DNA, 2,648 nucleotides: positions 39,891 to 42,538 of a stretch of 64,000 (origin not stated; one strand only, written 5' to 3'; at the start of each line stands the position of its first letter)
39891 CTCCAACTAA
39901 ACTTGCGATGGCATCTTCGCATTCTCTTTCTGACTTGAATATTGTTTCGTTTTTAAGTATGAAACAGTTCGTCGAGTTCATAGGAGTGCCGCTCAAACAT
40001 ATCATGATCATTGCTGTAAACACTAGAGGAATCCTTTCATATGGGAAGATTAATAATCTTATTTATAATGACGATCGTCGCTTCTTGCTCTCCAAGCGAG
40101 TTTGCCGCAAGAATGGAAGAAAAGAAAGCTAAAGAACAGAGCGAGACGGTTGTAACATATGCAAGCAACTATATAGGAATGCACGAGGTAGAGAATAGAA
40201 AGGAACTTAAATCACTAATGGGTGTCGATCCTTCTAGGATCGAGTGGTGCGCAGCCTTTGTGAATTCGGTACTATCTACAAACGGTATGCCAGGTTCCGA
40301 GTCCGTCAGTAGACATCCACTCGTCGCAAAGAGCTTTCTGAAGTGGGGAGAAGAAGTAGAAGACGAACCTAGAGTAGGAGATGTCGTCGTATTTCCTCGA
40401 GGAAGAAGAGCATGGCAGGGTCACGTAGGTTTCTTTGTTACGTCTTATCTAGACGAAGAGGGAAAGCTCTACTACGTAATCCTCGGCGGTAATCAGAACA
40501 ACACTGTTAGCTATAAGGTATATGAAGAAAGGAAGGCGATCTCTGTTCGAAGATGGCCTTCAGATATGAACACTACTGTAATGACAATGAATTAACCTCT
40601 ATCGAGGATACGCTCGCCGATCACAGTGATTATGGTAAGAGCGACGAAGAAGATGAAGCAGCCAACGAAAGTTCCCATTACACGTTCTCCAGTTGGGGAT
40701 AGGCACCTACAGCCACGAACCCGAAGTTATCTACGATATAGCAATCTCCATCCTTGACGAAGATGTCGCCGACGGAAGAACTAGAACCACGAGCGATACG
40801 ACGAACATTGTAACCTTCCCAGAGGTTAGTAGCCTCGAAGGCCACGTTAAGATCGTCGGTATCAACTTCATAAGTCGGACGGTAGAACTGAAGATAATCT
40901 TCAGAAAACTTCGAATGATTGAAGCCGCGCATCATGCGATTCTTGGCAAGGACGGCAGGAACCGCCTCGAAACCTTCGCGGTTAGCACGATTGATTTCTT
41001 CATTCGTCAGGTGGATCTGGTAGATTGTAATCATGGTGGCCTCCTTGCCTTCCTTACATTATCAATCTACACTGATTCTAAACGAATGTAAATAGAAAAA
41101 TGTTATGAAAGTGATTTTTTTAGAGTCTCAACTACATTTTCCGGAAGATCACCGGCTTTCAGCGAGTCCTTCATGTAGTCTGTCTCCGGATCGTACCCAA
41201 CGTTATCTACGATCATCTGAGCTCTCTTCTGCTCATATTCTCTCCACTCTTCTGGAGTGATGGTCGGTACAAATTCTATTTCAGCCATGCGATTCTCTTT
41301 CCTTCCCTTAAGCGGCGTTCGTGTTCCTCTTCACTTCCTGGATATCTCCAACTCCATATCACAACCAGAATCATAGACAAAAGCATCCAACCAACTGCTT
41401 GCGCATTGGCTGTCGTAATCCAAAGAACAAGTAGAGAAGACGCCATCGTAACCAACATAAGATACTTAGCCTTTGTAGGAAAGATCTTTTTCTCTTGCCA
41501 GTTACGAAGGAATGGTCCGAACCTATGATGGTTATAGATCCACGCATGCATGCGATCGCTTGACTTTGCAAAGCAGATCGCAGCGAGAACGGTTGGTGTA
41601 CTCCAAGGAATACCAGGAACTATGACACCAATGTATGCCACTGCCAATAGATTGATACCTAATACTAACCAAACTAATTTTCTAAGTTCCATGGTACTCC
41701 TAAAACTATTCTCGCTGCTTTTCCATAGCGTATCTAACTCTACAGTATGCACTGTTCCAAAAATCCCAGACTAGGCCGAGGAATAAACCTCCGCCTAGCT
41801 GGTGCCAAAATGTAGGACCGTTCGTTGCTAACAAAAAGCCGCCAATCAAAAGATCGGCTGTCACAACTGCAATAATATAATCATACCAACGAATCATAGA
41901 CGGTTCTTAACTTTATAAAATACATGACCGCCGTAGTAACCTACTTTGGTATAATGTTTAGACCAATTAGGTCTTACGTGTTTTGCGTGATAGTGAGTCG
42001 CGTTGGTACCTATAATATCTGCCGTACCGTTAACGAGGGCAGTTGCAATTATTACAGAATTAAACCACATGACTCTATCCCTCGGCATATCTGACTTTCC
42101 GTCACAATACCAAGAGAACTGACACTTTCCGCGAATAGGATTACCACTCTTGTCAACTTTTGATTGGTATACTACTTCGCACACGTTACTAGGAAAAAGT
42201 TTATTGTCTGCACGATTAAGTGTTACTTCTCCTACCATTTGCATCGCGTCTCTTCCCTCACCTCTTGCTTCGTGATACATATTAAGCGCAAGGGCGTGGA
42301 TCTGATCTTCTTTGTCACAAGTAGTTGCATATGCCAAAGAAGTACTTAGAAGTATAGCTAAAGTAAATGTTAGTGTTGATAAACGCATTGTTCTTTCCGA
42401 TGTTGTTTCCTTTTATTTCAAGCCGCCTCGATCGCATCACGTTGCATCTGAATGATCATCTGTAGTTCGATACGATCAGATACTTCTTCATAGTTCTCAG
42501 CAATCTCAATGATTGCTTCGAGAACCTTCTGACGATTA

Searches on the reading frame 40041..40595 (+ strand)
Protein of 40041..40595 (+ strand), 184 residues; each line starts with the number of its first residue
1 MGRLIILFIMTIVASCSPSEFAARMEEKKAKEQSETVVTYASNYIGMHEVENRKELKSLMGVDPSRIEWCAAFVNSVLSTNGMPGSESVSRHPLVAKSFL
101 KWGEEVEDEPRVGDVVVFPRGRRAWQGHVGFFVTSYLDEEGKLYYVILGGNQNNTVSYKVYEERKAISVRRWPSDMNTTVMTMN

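Call 68: search_protein_families(library=pfam, proteins=[window:40041-40595:+], max_evalue=0.001)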
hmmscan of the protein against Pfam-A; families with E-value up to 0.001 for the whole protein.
window:40041-40595:+ (184 aa): 1 family
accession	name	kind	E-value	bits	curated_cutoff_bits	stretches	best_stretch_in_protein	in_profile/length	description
PF05257.22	CHAP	-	3.8e-07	30.9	26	1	65-136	4-69/81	CHAP domain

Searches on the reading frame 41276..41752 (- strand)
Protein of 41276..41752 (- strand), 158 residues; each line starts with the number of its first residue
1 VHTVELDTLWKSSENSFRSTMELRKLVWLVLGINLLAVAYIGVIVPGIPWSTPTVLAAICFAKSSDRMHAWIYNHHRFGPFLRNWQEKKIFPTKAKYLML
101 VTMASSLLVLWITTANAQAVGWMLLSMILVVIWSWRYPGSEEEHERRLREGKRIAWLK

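Call 68: search_protein_families(library=pfam, proteins=[window:41276-41752:-], max_evalue=0.001)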
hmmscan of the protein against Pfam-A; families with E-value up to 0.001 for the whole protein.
window:41276-41752:- (158 aa): 1 family
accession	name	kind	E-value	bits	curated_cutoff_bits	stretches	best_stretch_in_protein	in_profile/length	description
PF04304.18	DUF454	-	4e-27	95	35.1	1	25-138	1-114/115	Protein of unknown function (DUF454)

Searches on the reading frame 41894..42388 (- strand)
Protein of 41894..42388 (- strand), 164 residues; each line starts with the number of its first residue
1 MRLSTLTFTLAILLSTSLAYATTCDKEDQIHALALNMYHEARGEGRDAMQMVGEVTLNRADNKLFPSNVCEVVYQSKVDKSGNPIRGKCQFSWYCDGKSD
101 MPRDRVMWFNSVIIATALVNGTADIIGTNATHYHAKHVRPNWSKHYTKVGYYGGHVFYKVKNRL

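Call 68: search_protein_families(library=pfam, proteins=[window:41894-42388:-], max_evalue=0.001)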
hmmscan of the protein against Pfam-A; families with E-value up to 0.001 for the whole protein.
window:41894-42388:- (164 aa): 1 family
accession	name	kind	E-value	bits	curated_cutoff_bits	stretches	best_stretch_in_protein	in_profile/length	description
PF07486.17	Hydrolase_2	-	3.4e-20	73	27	1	43-158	1-100/100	Cell Wall Hydrolase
